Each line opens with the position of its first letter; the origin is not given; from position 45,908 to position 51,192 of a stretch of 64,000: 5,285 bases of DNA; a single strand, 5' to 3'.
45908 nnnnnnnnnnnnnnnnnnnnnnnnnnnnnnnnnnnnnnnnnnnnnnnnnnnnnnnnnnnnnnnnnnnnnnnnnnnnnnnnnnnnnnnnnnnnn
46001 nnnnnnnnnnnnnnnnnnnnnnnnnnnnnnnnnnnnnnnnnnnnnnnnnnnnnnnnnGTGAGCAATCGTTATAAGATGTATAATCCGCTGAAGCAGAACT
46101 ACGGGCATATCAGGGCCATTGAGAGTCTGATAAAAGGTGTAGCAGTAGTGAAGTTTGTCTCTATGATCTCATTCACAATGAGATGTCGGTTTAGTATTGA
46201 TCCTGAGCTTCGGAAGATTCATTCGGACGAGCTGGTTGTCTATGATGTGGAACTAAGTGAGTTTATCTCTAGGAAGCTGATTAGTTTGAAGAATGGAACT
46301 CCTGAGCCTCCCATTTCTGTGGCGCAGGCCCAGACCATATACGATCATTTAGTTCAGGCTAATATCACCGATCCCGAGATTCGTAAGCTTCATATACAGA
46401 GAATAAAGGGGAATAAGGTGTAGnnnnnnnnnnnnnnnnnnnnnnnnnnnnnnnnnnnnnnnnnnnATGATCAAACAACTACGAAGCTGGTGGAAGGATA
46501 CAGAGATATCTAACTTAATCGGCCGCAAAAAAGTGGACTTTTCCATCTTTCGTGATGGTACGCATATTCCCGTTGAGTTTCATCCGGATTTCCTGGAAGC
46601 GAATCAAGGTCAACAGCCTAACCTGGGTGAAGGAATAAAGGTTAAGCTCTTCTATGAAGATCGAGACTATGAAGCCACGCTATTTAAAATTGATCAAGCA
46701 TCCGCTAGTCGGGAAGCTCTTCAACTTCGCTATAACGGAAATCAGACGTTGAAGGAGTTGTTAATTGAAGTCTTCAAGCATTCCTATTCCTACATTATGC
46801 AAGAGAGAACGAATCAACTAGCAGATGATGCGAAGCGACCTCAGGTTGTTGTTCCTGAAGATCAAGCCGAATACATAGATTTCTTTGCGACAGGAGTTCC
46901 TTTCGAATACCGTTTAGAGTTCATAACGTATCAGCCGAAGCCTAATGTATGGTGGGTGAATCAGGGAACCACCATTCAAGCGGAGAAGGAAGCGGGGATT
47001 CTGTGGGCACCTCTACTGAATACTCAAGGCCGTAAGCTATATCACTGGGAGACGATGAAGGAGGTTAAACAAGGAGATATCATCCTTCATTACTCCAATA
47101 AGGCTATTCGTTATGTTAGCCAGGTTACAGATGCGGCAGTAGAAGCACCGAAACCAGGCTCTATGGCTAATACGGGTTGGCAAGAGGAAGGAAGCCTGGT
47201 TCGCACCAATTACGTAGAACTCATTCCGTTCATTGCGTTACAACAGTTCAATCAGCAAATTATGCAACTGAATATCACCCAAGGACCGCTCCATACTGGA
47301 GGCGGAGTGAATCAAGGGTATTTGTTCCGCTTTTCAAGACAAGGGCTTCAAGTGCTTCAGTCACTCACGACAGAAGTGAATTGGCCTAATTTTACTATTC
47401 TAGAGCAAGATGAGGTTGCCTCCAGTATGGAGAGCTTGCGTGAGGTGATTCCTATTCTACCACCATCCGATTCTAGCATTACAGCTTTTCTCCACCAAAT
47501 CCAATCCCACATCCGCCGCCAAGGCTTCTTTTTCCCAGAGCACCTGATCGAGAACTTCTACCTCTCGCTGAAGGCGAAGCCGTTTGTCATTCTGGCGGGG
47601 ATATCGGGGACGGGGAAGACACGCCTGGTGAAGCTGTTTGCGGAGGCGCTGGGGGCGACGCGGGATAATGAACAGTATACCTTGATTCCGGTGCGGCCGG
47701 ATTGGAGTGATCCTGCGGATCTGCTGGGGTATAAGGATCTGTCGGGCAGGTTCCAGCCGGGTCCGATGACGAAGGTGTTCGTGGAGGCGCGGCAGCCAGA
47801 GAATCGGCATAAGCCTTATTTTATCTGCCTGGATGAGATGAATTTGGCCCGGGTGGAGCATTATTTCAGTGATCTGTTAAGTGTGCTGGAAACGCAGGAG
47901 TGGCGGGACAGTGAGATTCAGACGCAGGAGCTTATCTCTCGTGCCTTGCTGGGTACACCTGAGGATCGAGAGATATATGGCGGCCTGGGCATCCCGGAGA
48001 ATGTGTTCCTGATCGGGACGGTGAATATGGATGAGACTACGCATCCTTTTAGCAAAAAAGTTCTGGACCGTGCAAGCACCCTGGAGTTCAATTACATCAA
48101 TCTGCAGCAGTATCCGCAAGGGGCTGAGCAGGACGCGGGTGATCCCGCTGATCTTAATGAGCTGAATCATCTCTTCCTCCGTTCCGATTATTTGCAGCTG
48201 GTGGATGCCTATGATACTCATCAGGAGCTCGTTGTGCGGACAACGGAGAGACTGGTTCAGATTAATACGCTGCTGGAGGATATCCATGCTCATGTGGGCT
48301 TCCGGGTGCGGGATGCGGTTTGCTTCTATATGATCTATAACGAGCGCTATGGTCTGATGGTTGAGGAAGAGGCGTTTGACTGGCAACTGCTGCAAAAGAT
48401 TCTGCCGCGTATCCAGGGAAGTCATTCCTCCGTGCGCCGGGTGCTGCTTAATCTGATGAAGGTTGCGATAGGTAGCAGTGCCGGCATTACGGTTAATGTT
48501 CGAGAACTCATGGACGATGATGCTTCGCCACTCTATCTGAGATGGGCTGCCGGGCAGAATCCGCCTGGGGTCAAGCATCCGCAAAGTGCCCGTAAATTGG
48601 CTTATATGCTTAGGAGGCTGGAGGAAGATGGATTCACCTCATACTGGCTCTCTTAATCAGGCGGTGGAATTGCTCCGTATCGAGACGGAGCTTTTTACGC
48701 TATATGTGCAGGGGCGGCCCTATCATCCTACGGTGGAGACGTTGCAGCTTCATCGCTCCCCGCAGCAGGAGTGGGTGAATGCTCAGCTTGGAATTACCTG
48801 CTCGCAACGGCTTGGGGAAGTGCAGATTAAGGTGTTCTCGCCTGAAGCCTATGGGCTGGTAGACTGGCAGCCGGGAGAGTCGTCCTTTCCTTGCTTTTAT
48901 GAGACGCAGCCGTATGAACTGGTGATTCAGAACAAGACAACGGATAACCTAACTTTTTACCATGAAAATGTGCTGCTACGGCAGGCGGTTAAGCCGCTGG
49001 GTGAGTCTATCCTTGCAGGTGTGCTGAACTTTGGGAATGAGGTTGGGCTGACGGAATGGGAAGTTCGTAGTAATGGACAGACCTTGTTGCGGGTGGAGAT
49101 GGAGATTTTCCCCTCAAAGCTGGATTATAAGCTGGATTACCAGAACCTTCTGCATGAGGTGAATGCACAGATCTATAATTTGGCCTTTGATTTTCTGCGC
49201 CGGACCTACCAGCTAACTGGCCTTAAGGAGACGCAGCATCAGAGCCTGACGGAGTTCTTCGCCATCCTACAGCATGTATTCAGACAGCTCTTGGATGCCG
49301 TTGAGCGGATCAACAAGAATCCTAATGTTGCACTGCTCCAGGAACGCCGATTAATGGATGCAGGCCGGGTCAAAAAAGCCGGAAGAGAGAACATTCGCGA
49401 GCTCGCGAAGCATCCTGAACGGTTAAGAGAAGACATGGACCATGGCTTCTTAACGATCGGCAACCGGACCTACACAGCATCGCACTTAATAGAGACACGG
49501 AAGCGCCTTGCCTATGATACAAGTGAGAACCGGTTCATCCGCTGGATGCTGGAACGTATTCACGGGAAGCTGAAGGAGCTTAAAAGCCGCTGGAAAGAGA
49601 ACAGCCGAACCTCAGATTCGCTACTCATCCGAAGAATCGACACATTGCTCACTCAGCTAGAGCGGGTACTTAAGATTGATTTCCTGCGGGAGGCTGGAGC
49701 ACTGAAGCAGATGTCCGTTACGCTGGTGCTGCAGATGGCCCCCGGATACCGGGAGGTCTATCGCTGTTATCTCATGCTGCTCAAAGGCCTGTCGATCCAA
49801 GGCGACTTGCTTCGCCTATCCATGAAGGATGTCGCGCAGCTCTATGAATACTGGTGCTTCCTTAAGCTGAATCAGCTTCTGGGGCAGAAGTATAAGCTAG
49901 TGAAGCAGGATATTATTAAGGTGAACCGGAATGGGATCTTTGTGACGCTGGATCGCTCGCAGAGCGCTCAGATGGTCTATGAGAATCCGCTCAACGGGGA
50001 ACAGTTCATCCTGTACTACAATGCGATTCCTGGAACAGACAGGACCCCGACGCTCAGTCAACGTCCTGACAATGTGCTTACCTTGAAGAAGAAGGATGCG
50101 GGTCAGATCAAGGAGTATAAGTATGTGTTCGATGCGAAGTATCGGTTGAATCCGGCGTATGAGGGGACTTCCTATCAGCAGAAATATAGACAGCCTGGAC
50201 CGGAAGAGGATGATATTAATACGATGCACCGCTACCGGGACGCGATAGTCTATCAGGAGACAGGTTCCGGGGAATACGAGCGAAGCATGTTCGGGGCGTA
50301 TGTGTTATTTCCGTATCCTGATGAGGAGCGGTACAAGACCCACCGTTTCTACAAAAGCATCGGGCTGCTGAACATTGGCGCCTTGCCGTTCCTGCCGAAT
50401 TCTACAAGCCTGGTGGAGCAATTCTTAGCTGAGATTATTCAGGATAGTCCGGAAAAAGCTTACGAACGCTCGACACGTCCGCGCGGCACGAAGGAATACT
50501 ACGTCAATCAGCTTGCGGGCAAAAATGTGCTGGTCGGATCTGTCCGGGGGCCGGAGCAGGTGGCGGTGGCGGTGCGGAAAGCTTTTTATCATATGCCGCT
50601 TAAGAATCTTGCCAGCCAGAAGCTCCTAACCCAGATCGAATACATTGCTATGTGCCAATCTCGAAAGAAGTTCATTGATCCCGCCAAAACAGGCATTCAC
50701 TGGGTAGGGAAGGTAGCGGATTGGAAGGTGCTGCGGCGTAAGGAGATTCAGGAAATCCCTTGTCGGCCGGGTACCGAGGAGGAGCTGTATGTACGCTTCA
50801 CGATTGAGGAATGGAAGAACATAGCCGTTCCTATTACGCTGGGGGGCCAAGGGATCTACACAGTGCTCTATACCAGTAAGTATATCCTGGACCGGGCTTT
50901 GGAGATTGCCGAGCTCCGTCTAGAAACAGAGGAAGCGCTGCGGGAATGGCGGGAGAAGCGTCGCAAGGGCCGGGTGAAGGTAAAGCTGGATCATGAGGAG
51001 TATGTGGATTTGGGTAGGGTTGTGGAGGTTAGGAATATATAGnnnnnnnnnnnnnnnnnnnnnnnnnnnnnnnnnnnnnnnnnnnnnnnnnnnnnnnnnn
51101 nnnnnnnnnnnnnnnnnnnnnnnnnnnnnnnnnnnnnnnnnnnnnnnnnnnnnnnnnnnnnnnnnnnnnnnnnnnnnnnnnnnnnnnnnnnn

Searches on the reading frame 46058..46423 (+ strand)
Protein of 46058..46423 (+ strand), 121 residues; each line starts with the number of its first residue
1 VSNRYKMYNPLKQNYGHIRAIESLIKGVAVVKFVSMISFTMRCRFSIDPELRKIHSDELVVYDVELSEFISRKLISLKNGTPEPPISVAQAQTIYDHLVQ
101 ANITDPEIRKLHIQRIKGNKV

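Call 5: search_protein_families(library=pfam, proteins=[window:46058-46423:+], max_evalue=0.01)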
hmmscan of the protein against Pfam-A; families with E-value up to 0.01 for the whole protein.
window:46058-46423:+ (121 aa): 1 family
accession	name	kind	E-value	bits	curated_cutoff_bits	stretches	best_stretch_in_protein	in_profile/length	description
PF08378.17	NERD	-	0.008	17.1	22.1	0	4-39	74-110/111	Nuclease-related domain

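Call 6: search_protein_families(library=padloc, proteins=[window:46058-46423:+], max_evalue=0.01)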
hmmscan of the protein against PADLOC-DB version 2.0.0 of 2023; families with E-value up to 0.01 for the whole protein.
window:46058-46423:+ (121 aa): 0 families

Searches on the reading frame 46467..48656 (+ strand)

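Call 5: search_protein_families(library=pfam, proteins=[window:46467-48656:+], max_evalue=0.01)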
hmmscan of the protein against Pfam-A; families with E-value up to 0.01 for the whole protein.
window:46467-48656:+ (729 aa): 5 families
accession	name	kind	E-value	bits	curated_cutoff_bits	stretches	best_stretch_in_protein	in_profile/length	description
PF07728.20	AAA_5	-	4.6e-08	33.6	22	1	374-521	2-123/139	AAA domain (dynein-related subfamily)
PF20030.5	bpMoxR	-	0.00021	20.9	27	1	351-484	11-131/205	MoxR domain in the MoxR-vWA-beta-propeller ternary systems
PF13191.12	AAA_16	-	0.00094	20.2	32.6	1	371-411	24-68/167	AAA ATPase domain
PF13401.12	AAA_22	-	0.00097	19.9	27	0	370-461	4-96/130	AAA domain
PF25201.1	nSTAND6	-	0.0014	19.1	27.7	1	358-393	5-40/148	Novel STAND NTPase 6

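Call 6: search_protein_families(library=padloc, proteins=[window:46467-48656:+], max_evalue=0.01)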
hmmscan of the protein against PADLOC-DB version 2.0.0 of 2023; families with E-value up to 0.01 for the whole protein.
window:46467-48656:+ (729 aa): 5 families
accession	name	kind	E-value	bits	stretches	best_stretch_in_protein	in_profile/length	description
PDLC04547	PDC-M26A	-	7.2e-55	184.8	2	338-478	299-433/724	-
PDLC03448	REase_II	-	2.5e-05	20.6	1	427-530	601-710/857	Type II restriction enzyme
PDLC04140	mad8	-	0.0005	17.7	1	358-403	14-59/314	mads_8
PDLC04476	PDC-M16A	-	0.0039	13.6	1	365-399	19-53/691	-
PDLC00914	TRIP13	-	0.0051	14.3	1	368-407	68-106/302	TRIP13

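Call 10: search_protein_families(library=ncbifam, proteins=[window:46467-48656:+], max_evalue=0.001)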
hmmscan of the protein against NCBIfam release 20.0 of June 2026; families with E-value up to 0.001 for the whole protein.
window:46467-48656:+ (729 aa): 1 family
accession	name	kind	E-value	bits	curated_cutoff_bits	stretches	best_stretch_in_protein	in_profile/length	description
NF008457.0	PRK11331.1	equivalog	4.3e-07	29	637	1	353-546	176-355/459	5-methylcytosine-specific restriction enzyme subunit McrB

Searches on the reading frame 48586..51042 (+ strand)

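Call 5: search_protein_families(library=pfam, proteins=[window:48586-51042:+], max_evalue=0.01)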
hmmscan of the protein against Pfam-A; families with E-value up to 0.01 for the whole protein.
window:48586-51042:+ (818 aa): 2 families
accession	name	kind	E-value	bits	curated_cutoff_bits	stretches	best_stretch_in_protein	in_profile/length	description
PF09823.15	DUF2357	-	8.6e-65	218.9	23.3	1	145-395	2-251/251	Domain of unknown function (DUF2357)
PF04411.18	PDDEXK_7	-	2.7e-50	171.1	22.1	1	418-578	1-162/164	PD-(D/E)XK nuclease superfamily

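Call 6: search_protein_families(library=padloc, proteins=[window:48586-51042:+], max_evalue=0.01)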
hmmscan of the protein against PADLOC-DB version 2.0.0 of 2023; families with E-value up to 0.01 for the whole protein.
window:48586-51042:+ (818 aa): 3 families
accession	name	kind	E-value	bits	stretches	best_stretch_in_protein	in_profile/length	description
PDLC04550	PDC-M26B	-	2.8e-07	27.2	2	230-334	176-260/855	-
PDLC04548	PDC-M26B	-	8e-05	18.9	1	415-519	561-658/857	-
PDLC04549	PDC-M26B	-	0.00097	15.1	0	408-521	538-651/845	-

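Call 10: search_protein_families(library=ncbifam, proteins=[window:48586-51042:+], max_evalue=0.001)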
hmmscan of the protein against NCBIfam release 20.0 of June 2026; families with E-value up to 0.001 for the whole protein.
window:48586-51042:+ (818 aa): 0 families
